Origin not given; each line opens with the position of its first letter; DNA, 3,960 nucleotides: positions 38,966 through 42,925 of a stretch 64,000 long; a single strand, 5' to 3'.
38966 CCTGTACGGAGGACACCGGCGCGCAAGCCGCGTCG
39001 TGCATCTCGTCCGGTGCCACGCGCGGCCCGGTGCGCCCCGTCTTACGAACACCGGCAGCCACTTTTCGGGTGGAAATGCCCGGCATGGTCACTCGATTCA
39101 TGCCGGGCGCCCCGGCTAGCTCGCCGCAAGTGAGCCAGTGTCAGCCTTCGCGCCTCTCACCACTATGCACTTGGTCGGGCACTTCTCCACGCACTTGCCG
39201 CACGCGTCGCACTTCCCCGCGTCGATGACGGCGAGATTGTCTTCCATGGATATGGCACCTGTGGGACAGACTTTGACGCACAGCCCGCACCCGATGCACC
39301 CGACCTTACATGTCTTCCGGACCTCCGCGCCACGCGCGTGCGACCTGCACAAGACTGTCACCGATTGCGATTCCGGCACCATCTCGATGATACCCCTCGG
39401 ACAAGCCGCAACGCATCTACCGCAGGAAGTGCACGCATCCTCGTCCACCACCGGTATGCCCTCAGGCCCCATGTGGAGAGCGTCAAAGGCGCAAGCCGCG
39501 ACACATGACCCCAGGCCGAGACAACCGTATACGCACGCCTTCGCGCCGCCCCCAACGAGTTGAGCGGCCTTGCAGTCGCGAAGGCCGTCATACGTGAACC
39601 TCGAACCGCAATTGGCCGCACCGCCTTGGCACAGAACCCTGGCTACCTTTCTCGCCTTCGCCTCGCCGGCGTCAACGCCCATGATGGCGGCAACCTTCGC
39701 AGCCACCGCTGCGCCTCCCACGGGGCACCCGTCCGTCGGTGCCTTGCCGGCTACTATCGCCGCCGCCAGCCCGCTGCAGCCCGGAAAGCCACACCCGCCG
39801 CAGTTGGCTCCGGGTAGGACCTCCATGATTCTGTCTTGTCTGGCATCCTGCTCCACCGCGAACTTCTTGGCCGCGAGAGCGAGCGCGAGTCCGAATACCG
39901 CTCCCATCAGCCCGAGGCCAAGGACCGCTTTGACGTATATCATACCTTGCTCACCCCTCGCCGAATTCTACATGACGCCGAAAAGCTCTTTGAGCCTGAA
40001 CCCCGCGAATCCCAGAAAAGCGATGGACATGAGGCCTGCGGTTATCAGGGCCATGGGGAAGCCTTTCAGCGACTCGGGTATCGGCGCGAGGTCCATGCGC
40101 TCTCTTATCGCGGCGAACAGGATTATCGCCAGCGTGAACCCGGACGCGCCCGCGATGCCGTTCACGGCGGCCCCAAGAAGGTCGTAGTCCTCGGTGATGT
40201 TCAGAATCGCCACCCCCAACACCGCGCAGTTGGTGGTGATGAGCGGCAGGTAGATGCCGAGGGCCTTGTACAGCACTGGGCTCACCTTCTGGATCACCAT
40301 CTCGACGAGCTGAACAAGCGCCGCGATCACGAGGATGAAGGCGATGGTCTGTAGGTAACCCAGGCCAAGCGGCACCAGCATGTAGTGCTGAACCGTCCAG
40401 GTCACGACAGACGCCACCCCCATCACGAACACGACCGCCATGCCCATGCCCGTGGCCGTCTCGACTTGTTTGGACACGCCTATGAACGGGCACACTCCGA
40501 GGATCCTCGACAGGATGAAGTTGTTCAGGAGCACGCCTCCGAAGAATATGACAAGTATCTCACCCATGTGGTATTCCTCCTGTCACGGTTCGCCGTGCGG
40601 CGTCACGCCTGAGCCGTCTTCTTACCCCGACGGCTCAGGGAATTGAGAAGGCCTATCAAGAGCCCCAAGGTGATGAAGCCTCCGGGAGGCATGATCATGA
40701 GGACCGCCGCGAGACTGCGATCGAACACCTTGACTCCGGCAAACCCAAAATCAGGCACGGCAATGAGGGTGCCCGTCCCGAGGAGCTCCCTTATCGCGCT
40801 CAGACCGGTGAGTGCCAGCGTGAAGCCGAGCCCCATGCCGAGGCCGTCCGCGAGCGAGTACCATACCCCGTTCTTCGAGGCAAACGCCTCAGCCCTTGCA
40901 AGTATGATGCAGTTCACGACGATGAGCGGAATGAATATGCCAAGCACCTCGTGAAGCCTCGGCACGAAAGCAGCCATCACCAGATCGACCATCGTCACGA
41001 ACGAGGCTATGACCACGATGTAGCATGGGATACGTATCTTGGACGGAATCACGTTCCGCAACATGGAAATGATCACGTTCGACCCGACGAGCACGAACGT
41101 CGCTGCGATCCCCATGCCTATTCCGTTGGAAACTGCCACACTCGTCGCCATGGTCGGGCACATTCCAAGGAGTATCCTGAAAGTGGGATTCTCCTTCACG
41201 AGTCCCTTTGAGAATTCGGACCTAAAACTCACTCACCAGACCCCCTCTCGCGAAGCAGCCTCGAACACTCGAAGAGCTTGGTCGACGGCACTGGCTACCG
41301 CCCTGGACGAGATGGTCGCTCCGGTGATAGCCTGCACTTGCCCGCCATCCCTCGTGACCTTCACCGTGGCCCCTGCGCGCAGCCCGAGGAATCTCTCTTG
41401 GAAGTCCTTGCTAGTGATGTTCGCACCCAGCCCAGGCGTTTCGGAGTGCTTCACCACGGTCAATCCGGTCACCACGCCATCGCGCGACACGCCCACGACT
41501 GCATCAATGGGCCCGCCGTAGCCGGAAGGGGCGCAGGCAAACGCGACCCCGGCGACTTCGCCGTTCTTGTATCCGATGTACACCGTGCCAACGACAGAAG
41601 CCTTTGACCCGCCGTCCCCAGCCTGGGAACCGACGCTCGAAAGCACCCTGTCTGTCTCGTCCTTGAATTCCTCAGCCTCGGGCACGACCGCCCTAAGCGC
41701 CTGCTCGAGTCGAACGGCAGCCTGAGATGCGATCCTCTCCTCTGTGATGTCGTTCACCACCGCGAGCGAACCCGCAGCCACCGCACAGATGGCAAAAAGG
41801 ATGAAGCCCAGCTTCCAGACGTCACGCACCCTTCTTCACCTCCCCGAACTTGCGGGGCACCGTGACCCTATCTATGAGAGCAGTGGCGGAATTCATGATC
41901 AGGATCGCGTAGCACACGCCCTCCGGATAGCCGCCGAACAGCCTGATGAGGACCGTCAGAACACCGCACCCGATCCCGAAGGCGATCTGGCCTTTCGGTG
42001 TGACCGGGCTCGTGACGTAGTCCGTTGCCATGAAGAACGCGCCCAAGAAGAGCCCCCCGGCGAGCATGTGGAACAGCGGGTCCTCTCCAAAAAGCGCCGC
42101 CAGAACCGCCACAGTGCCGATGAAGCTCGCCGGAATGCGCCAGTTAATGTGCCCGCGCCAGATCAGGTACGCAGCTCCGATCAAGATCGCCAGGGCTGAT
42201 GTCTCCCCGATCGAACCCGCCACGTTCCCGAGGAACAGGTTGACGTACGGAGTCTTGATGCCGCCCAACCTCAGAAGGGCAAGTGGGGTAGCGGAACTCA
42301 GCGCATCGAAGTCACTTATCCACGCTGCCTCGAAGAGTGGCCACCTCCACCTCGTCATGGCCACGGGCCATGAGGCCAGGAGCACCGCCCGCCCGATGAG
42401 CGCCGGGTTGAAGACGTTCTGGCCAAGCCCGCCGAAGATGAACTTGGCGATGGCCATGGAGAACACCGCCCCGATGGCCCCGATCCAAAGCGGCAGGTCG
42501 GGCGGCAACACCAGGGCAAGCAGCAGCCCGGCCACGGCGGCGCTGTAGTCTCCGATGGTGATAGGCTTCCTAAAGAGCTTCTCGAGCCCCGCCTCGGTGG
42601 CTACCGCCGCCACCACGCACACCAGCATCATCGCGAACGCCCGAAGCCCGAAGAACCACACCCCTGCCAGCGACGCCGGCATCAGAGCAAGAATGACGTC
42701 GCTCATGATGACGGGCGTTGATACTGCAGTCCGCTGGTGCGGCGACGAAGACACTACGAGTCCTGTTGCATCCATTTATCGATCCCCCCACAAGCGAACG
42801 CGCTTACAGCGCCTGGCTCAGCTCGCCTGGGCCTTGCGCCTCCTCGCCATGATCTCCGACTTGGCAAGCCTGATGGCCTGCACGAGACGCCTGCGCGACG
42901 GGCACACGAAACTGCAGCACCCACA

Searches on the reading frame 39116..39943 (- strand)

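Call 52: search_protein_families(library=pfam, proteins=[window:39116-39943:-], max_evalue=1e-8)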
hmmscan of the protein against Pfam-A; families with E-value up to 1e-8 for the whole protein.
window:39116-39943:- (275 aa): 9 families
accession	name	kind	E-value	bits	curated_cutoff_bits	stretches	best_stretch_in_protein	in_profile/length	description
PF00037.32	Fer4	-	1e-17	63.5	21.1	0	164-187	1-24/24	4Fe-4S binding domain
PF12838.12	Fer4_7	-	3.8e-16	59.7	27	1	216-259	2-52/52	4Fe-4S dicluster domain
PF14697.11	Fer4_21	-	6.9e-14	52.2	35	0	141-188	8-59/59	4Fe-4S dicluster domain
PF04060.18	FeS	-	2.7e-13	49.8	23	1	43-75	1-33/33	Putative Fe-S cluster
PF12837.12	Fer4_6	-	2.8e-13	49.5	25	0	163-186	1-24/24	4Fe-4S binding domain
PF13187.11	Fer4_9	-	4.1e-13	49.6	27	0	216-260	2-52/52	4Fe-4S dicluster domain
PF13237.11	Fer4_10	-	2.4e-12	47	25.5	1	215-256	8-53/53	4Fe-4S dicluster domain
PF13484.11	Fer4_16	-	2.2e-10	41.6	30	0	216-245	2-29/66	4Fe-4S double cluster binding domain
PF12797.12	Fer4_2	-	2.6e-10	40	24.5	0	163-182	2-21/22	4Fe-4S binding domain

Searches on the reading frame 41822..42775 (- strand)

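Call 5: search_protein_families(library=pfam, proteins=[window:41822-42775:-], max_evalue=0.001)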
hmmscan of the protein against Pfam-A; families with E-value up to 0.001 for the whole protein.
window:41822-42775:- (317 aa): 1 family
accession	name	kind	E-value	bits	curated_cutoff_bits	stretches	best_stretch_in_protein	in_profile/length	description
PF03116.20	NQR2_RnfD_RnfE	-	5e-119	397.5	27.7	1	7-311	1-296/296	NQR2, RnfD, RnfE family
